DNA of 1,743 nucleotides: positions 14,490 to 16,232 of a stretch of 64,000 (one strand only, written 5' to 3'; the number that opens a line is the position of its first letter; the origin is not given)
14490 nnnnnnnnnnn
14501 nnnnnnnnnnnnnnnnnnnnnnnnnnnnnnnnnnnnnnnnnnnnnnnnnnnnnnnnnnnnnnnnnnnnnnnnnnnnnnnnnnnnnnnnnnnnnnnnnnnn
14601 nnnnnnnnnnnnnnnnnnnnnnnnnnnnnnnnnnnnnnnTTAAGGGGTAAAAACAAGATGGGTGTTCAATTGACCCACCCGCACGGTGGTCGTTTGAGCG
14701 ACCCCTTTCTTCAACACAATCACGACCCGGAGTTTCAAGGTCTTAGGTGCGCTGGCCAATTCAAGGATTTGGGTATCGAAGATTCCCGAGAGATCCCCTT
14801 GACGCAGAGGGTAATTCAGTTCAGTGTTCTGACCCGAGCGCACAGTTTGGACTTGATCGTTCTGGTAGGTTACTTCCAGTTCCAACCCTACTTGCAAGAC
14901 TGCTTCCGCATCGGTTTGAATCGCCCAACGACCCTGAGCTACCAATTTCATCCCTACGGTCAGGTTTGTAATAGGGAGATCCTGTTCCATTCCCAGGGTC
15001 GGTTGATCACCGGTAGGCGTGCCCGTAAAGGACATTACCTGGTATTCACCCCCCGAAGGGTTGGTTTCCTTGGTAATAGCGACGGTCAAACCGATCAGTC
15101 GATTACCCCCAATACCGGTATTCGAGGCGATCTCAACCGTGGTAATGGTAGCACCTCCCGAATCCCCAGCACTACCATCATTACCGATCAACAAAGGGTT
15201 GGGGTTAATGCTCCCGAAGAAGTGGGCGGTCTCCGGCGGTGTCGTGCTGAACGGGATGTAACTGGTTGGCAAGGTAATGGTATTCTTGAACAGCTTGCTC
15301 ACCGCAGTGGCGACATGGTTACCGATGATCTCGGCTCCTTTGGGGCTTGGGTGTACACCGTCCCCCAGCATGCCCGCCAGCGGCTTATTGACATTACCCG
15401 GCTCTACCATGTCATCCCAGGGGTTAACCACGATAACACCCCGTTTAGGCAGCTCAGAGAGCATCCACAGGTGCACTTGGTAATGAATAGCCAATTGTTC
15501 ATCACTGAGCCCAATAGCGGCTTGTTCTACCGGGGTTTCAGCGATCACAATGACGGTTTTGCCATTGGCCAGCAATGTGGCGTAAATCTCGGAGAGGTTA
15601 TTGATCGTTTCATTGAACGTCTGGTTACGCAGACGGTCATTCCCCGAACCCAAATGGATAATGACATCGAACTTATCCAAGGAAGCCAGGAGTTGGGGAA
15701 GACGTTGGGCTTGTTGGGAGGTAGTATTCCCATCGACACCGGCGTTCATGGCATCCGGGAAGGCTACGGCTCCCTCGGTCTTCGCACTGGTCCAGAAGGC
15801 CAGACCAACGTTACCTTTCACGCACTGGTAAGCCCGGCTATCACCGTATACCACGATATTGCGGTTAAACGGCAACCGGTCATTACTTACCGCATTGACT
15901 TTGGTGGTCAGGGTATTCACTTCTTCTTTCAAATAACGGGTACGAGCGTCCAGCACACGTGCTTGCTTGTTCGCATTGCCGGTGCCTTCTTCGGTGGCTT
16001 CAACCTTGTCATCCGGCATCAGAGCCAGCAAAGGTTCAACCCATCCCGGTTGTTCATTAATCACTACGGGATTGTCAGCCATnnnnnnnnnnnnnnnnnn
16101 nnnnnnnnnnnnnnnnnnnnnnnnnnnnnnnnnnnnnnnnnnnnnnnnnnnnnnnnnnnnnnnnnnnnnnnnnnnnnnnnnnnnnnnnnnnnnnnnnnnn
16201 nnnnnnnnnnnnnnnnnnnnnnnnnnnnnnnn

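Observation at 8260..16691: Receptor-binding operon combining two Kelch beta-propellers, a collagen-repeat fibre and an SGNH-esterase fibre with a shared N-terminal anchor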

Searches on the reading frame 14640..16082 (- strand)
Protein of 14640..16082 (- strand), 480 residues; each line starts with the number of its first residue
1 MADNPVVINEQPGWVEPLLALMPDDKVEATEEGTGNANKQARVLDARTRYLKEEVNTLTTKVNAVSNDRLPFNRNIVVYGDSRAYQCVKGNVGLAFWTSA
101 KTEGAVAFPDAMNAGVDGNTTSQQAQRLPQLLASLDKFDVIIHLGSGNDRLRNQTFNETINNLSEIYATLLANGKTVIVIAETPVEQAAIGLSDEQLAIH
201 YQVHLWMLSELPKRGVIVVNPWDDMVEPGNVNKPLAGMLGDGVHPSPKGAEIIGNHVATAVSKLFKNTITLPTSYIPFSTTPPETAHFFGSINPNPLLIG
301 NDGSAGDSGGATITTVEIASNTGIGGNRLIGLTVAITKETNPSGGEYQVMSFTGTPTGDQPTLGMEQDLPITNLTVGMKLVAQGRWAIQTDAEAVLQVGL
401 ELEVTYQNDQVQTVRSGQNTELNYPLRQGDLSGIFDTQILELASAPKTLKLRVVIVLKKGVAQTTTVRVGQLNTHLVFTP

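Call 3: search_protein_families(library=pfam, proteins=[window:14640-16082:-], max_evalue=0.1)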
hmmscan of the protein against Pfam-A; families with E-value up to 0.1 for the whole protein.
window:14640-16082:- (480 aa): 3 families
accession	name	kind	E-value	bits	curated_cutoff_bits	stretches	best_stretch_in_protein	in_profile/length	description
PF13472.12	Lipase_GDSL_2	-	6.9e-14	53.2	32.9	1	79-251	2-177/178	GDSL-like Lipase/Acylhydrolase family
PF00657.28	Lipase_GDSL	-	1e-06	29.5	23.6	1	108-257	41-208/208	GDSL-like Lipase/Acylhydrolase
PF19040.6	SGNH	-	0.015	15.4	27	1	154-258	125-247/248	SGNH domain (fused to AT3 domains)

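Call 4: search_protein_families(library=phrogs, proteins=[window:14640-16082:-], max_evalue=0.01)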
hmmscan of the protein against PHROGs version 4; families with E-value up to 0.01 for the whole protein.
window:14640-16082:- (480 aa): 6 families
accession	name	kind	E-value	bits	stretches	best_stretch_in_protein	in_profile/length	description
phrog_6102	-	moron, auxiliary metabolic gene and host takeover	5e-142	474.7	1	43-480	8-442/442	lipase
phrog_14008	-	unknown function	3.4e-05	24.2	1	52-179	39-152/234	-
phrog_9391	-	unknown function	0.00017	21.2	1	7-59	3-53/649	-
phrog_16348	-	unknown function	0.00029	20.2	1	17-68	13-62/818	-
phrog_38759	-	unknown function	0.00045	19.8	1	24-96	20-91/920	-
phrog_13362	-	unknown function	0.0022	17.2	1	75-260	509-698/820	-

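Call 17: search_dna_similar(query=window:14640-16082:-, collection=phages, mode=protein, max_rows=40)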
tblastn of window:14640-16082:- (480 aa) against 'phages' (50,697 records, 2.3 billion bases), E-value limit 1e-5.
Records with a match: 64; places in all: 64; records where one place covers at least 80% of the query: 55.
Best place of each record, by identity: 95-99% 7; <60% 57.
By first word of the organism name: Pseudomonas 62; Pectobacterium 1; Caulobacter 1.
By host as written in the record: Pseudomonas syringae pv. actinidiae 17; - 13; Pseudomonas putida KT2440 and Paw85 8; Pseudomonas aeruginosa 2; Pseudomonas aeruginosa PA_GP-1 2; Pseudomonas syringae pv. actinidiae K7#8 2; Pseudomonas syringae pv. actinidiae ICMP 18800 2; Pseudomonas sp. 2; and 14 more.
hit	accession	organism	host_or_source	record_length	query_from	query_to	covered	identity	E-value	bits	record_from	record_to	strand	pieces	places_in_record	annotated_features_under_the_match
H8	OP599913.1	Pseudomonas phage IR-QUMS-PaBa1-GHS-2021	Pseudomonas aeruginosa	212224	1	480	100%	97.9%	0e+0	923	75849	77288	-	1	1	tail fiber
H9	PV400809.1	Pseudomonas phage vB_PaeM_GXNNE2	Pseudomonas aeruginosa PA_GP-1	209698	1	480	100%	97.1%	0e+0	918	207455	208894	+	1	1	tail fiber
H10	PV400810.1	Pseudomonas phage vB_PaeM_GXNNA8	Pseudomonas aeruginosa PA_GP-1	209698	1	480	100%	97.1%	0e+0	918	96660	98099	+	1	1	tail fiber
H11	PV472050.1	Pseudomonas phage MIZ-Pa99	Pseudomonas aeruginosa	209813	1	480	100%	96.9%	0e+0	915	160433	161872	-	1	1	lipase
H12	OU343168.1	Pseudomonas phage vB_PaeM_phiRU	-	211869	1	480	100%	96.7%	0e+0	913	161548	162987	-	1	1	record has no annotation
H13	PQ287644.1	Pseudomonas phage HHBS8_1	Pseudomonas aeruginosa BWKH8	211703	1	480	100%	95.6%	0e+0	902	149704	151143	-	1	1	lipase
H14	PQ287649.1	Pseudomonas phage HHBS47_1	Pseudomonas aeruginosa BWKH47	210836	1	480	100%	95.6%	0e+0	902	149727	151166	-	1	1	lipase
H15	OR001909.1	Pseudomonas phage 16Q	Pseudomonas syringae pv. syringae 16QsV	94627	71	472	84%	33.2%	8e-47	180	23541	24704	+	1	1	putative GDSL-like lipase/acylhydrolase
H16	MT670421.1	Pseudomonas phage phiPsa381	Pseudomonas syringae pv. actinidiae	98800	71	472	84%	32.8%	5e-45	174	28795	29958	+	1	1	hypothetical protein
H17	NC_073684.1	Pseudomonas phage phiPsa381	Pseudomonas syringae pv. actinidiae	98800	71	472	84%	32.8%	5e-45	174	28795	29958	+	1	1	hypothetical protein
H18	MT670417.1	Pseudomonas phage phiPsa267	Pseudomonas syringae pv. actinidiae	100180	71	472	84%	32.8%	5e-45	174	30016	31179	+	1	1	tail fiber protein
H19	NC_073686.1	Pseudomonas phage phiPsa267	Pseudomonas syringae pv. actinidiae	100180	71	472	84%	32.8%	5e-45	174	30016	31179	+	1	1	tail fiber protein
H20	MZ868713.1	Pseudomonas phage psageK4e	Pseudomonas syringae pv. actinidiae K7#8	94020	71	472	84%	32.8%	6e-45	174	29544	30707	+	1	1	hypothetical protein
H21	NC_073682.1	Pseudomonas phage psageK4e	Pseudomonas syringae pv. actinidiae K7#8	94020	71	472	84%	32.8%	6e-45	174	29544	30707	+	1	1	hypothetical protein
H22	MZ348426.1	Pseudomonas phage psageK4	soil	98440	71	472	84%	32.8%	6e-45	174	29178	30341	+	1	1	putative GDSL-like lipase/acylhydrolase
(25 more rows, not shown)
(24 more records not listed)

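Call 24: search_solved_structures(query=window:14640-16082:-, max_evalue=0.01, show_alignments=2)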
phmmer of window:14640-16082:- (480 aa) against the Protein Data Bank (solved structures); distinct sequences matched with E-value up to 0.01: 4.
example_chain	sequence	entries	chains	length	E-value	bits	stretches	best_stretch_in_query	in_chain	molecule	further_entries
7c2a_A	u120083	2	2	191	0.0026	19.8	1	74-171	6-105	SGNH-hydrolase family esterase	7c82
7c2d_A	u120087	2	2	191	0.0049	18.9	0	76-171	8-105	SGNH-hydrolase family esterase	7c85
7c2c_A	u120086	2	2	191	0.0049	18.9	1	74-171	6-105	SGNH-hydrolase family esterase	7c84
5tid_A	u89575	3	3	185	0.0083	18.2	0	95-181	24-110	Acyl-CoA thioesterase I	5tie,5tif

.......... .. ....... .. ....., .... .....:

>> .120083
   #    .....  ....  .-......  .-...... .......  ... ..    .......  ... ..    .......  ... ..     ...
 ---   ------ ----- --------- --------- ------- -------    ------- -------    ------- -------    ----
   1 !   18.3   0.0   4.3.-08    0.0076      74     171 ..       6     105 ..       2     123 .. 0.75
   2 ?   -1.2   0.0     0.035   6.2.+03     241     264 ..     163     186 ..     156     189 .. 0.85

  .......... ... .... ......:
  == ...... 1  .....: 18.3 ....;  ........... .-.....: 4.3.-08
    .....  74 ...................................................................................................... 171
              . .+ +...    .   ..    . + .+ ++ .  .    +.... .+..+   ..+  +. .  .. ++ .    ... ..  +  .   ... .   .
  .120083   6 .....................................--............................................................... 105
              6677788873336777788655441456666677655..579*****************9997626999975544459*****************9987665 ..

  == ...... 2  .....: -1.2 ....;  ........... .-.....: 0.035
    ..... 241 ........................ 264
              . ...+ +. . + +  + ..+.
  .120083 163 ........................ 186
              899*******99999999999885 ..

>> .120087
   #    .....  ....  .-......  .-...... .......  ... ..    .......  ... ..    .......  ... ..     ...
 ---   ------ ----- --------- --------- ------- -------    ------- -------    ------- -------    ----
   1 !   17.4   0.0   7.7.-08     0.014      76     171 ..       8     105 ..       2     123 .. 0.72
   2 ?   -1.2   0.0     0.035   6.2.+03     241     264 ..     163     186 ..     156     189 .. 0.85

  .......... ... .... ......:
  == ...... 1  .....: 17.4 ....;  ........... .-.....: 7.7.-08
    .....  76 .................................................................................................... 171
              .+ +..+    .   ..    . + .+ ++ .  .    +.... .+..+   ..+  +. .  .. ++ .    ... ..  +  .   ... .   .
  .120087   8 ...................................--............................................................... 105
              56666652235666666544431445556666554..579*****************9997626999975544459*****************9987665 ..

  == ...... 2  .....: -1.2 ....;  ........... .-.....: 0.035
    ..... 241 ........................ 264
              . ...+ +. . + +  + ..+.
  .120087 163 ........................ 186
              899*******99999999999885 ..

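Call 58: find_homologous_proteins(query=window:14640-16082:-, max_evalue=0.00001)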
Query window:14640-16082:- (480 aa): 9 proteins with E <= 0.00001 among 8000 candidates.
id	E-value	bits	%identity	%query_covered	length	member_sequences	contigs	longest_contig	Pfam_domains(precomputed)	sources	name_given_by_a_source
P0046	0.0e+0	1065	100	100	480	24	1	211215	PF13472.13,PF00657.29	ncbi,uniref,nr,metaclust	ncbi:lipase [Pseudomonas phage EL]|uniref:Putative GDSL lipase family protein n=1 Tax=Pseudomonas ph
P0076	1.3e-92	329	44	85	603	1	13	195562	PF13472.13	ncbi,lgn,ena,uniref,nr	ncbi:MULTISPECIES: SGNH/GDSL hydrolase family protein [Pseudomonas]|uniref:SGNH/GDSL hydrolase famil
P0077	2.0e-92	328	44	85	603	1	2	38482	PF13472.13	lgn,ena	-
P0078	5.1e-92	327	44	85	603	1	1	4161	PF13472.13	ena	-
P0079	7.9e-92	327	44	85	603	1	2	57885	PF13472.13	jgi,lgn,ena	-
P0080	8.4e-92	326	44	85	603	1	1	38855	PF13472.13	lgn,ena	-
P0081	1.2e-90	323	43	85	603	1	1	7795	PF13472.13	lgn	-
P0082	2.4e-90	322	44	85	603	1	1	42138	PF13472.13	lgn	-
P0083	3.4e-90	321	43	85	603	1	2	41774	PF13472.13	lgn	-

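Call 59: find_encoding_contigs(protein=P0076, flank=8000, max_places=3)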
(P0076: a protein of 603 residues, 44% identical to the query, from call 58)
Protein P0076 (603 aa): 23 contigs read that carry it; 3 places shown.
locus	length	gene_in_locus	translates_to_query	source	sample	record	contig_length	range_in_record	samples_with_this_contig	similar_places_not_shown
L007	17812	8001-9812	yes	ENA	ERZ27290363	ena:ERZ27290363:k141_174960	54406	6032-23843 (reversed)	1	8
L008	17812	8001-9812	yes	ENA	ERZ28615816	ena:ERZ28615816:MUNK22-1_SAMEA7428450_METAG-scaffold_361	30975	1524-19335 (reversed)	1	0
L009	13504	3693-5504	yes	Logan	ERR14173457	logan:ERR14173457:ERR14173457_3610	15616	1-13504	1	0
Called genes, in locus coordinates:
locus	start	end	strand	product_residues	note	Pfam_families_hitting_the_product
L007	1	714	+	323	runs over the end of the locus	-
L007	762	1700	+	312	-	PF25209:Phage_capsid_4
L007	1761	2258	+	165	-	-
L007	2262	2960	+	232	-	PF24175:SU10_adaptor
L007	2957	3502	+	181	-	-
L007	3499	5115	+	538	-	-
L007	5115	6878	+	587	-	PF09327:Phage_Tail_Tip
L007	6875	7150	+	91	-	-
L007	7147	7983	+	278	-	-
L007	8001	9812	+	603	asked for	PF13472:Lipase_GDSL_2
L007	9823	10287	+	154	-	-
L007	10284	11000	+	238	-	-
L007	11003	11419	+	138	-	-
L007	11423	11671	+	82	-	-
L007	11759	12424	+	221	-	-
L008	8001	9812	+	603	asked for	PF13472:Lipase_GDSL_2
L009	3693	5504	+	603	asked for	PF13472:Lipase_GDSL_2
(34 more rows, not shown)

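Call 68: search_protein_families(library=ncbifam, proteins=[window:14640-16082:-], max_evalue=0.01)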
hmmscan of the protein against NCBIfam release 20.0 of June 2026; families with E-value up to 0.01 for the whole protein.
window:14640-16082:- (480 aa): 1 family
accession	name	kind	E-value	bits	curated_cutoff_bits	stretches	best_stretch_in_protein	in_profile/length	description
NF007819.1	PRK10528.1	equivalog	8.5e-06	25.6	270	1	110-170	66-125/210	multifunctional acyl-CoA thioesterase I/protease I/lysophospholipase L1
